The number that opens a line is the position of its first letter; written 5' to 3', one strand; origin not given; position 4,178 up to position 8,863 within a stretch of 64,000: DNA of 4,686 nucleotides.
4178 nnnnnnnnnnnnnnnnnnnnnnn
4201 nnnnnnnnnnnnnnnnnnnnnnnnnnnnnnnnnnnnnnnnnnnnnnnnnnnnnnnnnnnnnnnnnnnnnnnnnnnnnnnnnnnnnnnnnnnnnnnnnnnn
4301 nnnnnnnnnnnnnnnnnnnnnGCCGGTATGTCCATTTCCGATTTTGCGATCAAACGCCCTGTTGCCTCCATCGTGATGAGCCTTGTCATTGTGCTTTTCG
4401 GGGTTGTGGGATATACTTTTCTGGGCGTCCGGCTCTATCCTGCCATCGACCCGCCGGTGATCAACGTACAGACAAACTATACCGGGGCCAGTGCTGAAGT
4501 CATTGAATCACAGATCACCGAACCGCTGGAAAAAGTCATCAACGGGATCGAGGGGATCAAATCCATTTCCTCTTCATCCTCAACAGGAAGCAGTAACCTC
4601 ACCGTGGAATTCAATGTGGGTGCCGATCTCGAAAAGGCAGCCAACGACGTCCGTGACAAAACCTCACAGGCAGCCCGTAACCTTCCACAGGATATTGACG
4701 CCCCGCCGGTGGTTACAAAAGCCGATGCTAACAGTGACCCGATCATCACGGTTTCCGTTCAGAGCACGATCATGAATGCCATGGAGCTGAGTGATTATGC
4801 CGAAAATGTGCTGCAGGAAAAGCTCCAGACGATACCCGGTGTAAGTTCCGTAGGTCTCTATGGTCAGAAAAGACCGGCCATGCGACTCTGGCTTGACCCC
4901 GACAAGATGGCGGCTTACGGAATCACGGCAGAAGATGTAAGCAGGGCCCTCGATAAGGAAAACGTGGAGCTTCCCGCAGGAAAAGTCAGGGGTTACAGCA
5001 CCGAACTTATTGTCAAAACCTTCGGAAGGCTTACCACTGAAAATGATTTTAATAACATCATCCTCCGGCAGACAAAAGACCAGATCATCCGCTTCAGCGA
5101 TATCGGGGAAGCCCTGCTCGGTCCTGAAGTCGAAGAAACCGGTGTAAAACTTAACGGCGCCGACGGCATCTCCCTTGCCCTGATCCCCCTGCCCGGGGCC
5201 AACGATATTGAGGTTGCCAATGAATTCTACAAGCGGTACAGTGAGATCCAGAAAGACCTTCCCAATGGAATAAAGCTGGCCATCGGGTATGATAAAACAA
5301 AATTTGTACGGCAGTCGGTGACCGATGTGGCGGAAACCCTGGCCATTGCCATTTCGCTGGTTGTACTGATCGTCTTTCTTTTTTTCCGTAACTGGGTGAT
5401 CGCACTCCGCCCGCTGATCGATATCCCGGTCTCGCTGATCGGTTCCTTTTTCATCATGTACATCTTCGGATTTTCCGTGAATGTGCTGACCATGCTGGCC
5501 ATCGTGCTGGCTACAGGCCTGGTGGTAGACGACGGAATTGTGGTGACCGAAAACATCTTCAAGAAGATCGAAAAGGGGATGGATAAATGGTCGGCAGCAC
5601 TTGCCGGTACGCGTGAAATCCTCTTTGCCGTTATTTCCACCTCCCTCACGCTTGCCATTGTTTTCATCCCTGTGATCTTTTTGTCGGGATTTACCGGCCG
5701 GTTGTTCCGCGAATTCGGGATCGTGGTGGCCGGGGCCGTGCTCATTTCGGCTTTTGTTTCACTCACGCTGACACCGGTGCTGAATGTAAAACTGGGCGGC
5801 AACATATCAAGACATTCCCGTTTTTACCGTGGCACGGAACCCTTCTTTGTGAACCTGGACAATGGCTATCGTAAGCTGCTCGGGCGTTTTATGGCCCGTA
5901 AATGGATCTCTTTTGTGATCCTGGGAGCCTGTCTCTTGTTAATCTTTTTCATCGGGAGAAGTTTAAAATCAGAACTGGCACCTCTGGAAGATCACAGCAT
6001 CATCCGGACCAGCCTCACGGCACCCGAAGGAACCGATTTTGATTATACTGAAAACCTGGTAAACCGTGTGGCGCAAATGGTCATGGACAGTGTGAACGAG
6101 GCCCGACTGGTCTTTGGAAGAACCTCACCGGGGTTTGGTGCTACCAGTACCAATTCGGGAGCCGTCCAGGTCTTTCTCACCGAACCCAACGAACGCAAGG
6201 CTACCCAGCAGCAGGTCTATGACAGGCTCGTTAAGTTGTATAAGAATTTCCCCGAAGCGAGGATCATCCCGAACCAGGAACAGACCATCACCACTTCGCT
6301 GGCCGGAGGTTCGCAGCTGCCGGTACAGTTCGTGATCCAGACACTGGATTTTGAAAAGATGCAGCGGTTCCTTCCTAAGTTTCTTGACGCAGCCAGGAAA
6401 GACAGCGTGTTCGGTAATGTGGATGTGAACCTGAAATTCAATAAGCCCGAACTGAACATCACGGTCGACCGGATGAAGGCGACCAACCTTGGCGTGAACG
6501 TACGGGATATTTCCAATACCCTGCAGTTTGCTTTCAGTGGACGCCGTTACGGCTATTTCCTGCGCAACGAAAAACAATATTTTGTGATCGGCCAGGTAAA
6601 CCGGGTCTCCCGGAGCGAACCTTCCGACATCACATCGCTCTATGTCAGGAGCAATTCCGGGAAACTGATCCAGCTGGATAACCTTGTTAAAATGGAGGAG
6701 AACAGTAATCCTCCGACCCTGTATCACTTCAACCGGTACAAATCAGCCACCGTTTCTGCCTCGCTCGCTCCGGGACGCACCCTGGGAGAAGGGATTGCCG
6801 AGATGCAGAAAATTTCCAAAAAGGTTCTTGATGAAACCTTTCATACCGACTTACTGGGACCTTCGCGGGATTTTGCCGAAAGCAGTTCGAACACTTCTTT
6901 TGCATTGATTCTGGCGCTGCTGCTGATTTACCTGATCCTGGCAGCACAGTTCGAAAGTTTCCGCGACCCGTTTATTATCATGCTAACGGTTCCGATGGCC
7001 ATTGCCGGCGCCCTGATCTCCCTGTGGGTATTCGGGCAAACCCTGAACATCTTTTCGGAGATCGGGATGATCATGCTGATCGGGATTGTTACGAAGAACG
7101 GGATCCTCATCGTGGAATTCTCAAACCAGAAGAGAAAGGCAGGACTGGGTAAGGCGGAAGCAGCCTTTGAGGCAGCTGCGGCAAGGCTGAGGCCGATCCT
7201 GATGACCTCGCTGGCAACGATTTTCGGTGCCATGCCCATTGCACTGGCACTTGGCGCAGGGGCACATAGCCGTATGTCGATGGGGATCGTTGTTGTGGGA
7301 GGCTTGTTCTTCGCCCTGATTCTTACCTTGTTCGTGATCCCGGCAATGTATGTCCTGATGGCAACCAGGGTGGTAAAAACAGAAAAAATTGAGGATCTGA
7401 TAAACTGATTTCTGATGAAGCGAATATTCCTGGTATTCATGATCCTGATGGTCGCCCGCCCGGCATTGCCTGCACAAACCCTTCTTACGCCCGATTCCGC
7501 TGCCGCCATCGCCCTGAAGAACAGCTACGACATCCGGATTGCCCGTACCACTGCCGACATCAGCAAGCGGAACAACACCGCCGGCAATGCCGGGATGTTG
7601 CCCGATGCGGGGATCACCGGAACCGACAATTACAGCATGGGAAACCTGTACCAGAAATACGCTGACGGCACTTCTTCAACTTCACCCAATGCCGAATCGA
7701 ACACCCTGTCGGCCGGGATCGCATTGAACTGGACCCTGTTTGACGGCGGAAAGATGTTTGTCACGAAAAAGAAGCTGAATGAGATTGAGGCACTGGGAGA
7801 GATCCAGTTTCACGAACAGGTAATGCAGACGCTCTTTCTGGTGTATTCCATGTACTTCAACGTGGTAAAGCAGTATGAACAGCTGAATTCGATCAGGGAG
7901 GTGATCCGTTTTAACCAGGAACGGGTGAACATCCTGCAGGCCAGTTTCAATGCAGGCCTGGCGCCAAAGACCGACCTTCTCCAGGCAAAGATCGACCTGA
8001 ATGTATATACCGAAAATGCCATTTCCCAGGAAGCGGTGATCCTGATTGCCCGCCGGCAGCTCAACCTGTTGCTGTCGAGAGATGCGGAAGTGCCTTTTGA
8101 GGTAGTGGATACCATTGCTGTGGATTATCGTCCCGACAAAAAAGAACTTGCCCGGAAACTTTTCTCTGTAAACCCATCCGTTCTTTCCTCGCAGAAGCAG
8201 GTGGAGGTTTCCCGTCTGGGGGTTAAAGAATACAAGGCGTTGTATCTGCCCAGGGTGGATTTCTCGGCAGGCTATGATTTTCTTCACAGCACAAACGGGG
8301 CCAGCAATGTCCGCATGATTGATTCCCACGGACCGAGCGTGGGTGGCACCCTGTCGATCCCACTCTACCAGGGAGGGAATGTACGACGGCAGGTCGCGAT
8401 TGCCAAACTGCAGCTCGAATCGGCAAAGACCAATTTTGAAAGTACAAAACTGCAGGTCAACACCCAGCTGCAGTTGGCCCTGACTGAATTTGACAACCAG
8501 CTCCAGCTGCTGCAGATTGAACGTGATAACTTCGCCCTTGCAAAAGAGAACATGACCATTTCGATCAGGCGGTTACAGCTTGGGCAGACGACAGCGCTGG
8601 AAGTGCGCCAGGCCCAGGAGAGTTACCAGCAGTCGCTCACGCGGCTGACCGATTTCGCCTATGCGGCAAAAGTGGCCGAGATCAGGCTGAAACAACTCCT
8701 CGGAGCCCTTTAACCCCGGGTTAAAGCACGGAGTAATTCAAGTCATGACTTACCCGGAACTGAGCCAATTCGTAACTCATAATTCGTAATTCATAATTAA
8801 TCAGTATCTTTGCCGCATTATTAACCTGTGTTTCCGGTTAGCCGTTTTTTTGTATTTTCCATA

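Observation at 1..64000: Intergenic DNA is assembled from a small set of 7-9 nt period repeat families used in a recurring order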

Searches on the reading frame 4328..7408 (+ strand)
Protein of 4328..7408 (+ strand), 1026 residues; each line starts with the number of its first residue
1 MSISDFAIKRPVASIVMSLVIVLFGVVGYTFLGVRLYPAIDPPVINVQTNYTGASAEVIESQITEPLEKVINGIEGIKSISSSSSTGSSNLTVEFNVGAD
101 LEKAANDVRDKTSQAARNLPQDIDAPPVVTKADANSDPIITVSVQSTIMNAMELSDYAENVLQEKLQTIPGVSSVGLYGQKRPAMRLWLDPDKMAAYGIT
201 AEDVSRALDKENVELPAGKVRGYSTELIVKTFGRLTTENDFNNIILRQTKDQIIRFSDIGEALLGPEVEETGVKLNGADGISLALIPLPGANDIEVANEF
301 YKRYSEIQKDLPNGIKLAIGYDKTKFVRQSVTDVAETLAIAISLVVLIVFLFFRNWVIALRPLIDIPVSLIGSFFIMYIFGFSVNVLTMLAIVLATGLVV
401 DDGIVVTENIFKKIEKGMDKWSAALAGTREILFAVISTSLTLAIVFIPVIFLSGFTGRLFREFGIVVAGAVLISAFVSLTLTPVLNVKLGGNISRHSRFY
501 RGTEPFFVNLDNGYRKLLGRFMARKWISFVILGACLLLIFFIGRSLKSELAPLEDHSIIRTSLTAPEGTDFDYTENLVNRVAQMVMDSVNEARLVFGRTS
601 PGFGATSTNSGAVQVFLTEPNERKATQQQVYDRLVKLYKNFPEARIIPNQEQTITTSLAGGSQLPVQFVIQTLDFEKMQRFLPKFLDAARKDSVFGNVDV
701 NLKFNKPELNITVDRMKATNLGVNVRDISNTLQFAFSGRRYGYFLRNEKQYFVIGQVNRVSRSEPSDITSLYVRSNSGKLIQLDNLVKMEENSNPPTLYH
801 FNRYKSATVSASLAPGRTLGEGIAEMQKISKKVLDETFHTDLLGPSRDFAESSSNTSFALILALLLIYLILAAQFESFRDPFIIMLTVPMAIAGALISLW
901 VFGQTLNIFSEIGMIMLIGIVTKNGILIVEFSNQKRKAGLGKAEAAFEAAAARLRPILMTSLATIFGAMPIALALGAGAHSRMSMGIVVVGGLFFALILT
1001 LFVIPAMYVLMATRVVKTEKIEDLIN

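Call 93: search_protein_families(library=pfam, proteins=[window:4328-7408:+], max_evalue=0.00001)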
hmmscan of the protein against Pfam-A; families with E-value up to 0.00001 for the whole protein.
window:4328-7408:+ (1026 aa): 2 families
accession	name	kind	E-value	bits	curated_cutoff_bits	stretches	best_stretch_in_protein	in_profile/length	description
PF00873.25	ACR_tran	-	3.8e-289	962.2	28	1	3-1011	1-1020/1021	AcrB/AcrD/AcrF family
PF03176.21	MMPL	-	3.3e-17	62.9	20.5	2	333-492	144-305/333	MMPL family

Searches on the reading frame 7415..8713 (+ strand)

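Call 93: search_protein_families(library=pfam, proteins=[window:7415-8713:+], max_evalue=0.00001)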
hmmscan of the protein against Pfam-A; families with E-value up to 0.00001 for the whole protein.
window:7415-8713:+ (432 aa): 1 family
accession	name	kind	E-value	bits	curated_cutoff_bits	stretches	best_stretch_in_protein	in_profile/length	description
PF02321.23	OEP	-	1.3e-53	182.1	22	2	250-430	9-187/187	Outer membrane efflux protein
